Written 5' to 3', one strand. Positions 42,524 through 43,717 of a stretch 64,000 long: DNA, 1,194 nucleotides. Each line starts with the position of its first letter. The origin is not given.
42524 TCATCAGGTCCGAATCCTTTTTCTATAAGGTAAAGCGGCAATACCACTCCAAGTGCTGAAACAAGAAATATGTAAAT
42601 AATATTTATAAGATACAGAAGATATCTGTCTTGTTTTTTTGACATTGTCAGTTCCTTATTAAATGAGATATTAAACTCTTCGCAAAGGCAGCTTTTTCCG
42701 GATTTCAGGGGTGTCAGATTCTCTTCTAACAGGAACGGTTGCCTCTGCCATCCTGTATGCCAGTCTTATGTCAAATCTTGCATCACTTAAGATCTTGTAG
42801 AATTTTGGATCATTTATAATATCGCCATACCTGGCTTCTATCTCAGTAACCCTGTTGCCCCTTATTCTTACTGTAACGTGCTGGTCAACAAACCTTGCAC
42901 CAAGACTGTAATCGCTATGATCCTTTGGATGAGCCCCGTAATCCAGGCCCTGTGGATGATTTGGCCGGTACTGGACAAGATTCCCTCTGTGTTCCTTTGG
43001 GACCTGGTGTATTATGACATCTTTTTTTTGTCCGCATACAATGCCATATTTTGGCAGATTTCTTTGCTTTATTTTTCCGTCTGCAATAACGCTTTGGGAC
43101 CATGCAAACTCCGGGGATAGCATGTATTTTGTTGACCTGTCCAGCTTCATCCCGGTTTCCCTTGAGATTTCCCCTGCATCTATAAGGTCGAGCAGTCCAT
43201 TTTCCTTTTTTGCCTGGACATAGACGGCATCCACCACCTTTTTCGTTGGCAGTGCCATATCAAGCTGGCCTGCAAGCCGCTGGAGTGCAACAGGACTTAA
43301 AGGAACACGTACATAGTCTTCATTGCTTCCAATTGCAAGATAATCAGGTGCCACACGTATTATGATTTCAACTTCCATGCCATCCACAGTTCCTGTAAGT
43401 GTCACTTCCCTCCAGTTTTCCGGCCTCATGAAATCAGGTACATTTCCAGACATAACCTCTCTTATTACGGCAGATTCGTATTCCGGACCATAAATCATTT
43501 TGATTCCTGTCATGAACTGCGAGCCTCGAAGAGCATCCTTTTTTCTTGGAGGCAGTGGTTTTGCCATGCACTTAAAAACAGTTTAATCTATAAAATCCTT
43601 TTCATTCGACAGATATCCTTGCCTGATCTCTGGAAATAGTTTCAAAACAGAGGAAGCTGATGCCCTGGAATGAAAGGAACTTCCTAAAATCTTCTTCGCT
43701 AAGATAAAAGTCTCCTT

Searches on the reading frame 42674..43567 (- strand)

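Call 52: search_protein_families(library=pfam, proteins=[window:42674-43567:-], max_evalue=0.1)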
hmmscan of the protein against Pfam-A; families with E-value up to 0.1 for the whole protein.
window:42674-43567:- (298 aa): 1 family
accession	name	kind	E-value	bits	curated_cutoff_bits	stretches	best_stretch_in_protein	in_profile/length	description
PF22483.2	Mu-transpos_C_2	-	0.06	13.5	27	0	216-241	25-50/73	Mu transposase, C-terminal domain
